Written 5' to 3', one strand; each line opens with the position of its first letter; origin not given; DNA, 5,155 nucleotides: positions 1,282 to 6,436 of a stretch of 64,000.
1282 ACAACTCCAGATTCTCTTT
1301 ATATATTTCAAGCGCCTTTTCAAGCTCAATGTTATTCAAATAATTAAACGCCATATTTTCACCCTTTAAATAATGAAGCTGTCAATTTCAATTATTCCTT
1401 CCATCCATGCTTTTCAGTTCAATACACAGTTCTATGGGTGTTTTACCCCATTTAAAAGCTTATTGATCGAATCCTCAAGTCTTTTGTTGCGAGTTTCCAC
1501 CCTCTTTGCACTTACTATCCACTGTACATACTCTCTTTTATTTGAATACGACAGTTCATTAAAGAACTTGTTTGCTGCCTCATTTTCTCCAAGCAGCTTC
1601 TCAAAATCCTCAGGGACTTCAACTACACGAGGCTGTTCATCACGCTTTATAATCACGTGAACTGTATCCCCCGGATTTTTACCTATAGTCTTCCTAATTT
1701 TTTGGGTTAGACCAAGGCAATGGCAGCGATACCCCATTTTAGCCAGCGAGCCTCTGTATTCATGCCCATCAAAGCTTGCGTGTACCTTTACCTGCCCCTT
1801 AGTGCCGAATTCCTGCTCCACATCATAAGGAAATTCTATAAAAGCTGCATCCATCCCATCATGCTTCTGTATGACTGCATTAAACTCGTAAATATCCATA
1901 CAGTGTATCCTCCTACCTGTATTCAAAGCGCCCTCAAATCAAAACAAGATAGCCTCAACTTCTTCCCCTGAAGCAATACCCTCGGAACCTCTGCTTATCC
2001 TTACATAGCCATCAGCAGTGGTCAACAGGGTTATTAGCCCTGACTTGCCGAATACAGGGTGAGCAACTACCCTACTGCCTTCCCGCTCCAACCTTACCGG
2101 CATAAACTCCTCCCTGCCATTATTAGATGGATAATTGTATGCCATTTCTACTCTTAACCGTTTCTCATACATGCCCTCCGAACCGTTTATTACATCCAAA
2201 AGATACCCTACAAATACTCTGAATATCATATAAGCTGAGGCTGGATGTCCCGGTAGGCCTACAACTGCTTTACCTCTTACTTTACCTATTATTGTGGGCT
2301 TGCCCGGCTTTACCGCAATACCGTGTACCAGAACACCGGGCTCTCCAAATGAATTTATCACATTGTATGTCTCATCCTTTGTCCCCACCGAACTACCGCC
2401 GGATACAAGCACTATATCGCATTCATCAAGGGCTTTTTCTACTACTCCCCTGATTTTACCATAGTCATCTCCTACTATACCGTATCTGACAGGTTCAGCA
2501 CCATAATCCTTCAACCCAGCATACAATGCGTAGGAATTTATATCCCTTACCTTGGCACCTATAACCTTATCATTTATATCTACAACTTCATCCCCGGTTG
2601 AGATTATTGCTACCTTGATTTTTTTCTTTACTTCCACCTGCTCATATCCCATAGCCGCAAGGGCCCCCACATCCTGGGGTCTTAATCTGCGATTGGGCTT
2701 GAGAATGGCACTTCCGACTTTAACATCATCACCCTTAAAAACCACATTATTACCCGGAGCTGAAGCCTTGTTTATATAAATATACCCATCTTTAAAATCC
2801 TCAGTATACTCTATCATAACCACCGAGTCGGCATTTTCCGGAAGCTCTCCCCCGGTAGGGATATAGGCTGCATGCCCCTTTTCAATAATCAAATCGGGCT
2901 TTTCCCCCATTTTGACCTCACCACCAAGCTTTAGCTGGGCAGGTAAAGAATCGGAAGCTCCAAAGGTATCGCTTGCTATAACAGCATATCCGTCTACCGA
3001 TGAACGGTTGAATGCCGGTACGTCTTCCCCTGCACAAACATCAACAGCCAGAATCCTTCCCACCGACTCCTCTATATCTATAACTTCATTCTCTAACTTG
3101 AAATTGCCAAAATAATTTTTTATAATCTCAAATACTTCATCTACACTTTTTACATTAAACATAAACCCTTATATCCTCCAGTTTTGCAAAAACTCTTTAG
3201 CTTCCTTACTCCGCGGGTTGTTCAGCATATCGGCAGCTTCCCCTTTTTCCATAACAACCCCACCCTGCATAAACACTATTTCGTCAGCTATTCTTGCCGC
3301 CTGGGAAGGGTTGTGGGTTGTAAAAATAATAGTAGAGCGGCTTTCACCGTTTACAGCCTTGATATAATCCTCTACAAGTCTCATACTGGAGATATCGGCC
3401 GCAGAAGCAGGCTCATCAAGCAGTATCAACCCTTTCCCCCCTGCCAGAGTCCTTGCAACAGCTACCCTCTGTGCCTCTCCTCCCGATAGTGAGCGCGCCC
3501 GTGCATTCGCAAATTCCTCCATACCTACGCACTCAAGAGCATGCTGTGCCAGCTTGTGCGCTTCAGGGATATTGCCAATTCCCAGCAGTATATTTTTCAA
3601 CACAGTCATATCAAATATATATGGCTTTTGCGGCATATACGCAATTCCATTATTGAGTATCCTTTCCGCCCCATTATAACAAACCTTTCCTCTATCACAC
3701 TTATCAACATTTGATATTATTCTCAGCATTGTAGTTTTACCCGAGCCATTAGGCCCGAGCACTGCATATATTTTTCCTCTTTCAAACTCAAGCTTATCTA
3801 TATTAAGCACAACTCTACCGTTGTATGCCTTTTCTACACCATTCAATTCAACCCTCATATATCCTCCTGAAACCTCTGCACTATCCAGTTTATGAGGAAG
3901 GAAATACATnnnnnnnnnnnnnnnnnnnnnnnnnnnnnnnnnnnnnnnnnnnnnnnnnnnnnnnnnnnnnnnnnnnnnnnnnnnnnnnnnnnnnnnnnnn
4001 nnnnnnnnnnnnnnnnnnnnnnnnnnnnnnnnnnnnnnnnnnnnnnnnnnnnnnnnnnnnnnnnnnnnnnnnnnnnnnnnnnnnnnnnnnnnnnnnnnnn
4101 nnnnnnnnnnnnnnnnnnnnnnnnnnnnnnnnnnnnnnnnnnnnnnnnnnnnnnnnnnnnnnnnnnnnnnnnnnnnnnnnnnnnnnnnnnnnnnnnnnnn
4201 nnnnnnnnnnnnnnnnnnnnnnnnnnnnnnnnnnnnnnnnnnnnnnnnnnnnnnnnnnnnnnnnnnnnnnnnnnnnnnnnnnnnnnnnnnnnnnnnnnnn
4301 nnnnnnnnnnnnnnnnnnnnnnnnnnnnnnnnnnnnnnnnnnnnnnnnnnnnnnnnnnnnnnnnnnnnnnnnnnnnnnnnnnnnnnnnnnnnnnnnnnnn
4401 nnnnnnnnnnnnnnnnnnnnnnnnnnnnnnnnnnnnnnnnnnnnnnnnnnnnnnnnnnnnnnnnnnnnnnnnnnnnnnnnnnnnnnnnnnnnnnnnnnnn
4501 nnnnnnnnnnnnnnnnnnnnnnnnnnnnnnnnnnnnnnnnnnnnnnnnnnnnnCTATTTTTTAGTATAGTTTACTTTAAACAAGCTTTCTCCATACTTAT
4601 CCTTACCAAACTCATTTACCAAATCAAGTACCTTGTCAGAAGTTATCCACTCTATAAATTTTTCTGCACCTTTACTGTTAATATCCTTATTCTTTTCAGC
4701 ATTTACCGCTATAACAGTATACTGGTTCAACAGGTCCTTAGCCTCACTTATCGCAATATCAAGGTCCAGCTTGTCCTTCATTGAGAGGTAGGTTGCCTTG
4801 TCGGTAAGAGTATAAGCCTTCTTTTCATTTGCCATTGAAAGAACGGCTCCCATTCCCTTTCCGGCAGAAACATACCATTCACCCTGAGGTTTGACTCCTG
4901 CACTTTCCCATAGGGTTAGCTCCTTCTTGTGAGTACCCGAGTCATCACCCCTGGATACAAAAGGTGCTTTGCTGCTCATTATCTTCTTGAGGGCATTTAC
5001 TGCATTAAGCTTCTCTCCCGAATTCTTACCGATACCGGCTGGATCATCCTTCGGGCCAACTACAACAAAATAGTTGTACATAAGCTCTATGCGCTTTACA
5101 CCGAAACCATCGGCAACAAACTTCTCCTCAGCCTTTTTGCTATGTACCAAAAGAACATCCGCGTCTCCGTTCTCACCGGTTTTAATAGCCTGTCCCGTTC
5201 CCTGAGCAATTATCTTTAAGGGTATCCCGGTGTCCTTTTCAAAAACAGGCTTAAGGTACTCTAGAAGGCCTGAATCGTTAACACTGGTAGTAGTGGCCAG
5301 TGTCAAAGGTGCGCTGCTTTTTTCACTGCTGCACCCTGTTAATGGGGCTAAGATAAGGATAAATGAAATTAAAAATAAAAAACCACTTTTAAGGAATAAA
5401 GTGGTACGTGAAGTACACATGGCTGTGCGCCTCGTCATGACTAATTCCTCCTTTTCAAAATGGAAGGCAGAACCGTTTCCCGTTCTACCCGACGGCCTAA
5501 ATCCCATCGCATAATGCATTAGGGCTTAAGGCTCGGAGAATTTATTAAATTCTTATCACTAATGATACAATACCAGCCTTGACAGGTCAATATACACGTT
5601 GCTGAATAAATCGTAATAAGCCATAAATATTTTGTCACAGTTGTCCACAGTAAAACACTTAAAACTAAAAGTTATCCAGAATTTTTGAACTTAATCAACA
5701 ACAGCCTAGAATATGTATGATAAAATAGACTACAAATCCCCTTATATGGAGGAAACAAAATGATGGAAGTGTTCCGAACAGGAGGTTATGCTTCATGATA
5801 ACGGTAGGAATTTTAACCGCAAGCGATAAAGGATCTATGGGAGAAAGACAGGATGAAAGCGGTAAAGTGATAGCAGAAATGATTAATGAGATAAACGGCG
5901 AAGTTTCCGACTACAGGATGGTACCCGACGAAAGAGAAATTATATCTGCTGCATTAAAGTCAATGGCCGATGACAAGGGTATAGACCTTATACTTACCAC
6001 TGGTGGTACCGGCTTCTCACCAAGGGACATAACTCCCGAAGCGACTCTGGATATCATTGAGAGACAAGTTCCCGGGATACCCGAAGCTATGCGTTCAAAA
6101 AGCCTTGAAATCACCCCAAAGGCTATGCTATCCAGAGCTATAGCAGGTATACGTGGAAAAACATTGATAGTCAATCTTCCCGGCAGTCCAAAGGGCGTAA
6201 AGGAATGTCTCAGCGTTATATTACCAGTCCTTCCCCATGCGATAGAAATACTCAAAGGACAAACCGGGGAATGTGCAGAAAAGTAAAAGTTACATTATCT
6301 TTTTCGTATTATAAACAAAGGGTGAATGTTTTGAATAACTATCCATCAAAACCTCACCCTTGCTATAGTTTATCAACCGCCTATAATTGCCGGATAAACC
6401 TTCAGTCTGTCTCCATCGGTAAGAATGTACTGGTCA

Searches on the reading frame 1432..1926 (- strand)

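Call 50: search_protein_families(library=pfam, proteins=[window:1432-1926:-], max_evalue=0.00001)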
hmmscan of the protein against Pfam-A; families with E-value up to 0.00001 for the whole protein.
window:1432-1926:- (164 aa): 2 families
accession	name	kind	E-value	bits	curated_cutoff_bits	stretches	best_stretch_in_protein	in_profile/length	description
PF08922.17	DUF1905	-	3.4e-25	88.4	24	1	15-91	1-79/81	Domain of unknown function (DUF1905)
PF13376.11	OmdA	-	3.5e-22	78.6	25.6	1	102-160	2-60/60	Bacteriocin-protection, YdeI or OmpD-Associated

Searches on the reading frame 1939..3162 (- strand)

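Call 50: search_protein_families(library=pfam, proteins=[window:1939-3162:-], max_evalue=0.00001)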
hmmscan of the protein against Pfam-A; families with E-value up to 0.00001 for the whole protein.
window:1939-3162:- (407 aa): 3 families
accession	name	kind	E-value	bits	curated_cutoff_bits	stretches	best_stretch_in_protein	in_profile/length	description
PF03453.22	MoeA_N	-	4.3e-42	144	30.8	1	6-172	2-160/160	MoeA N-terminal region (domain I and II)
PF00994.29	MoCF_biosynth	-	3e-30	105.2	26.6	1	185-319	1-140/144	Probable molybdopterin binding domain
PF03454.20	MoeA_C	-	1.1e-18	67.6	22.1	1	338-407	2-72/72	MoeA C-terminal region (domain IV)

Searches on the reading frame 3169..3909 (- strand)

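Call 50: search_protein_families(library=pfam, proteins=[window:3169-3909:-], max_evalue=0.00001)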
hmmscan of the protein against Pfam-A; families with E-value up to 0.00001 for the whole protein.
window:3169-3909:- (246 aa): 3 families
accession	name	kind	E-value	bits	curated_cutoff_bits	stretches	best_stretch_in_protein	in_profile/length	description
PF00005.33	ABC_tran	-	4e-26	92.7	25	1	39-168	5-136/137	ABC transporter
PF13304.12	AAA_21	-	1e-06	29.5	27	0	47-68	1-22/304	AAA domain, putative AbiEii toxin, Type IV TA system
PF02463.25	SMC_N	-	2.6e-06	27.5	40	0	140-207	136-205/220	RecF/RecN/SMC N terminal domain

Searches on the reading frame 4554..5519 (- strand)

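Call 50: search_protein_families(library=pfam, proteins=[window:4554-5519:-], max_evalue=0.00001)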
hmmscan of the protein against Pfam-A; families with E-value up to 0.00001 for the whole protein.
window:4554-5519:- (321 aa): 2 families
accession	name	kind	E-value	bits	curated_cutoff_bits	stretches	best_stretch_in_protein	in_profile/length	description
PF12849.12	PBP_like_2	-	1e-50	173.4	27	1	68-296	5-267/267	PBP superfamily domain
PF13531.11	SBP_bac_11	-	7e-11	42.8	25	1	85-305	12-225/227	Bacterial extracellular solute-binding protein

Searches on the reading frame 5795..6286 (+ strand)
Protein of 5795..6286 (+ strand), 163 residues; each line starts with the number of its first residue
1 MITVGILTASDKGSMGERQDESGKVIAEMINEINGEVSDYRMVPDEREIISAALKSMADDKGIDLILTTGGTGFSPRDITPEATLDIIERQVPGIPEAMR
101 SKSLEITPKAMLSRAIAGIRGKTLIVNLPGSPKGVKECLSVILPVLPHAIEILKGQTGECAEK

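Call 50: search_protein_families(library=pfam, proteins=[window:5795-6286:+], max_evalue=0.00001)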
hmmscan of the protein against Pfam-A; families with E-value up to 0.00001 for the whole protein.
window:5795-6286:+ (163 aa): 1 family
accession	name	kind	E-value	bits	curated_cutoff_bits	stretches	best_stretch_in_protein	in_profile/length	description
PF00994.29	MoCF_biosynth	-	1.6e-35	122.3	26.6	1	5-148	1-144/144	Probable molybdopterin binding domain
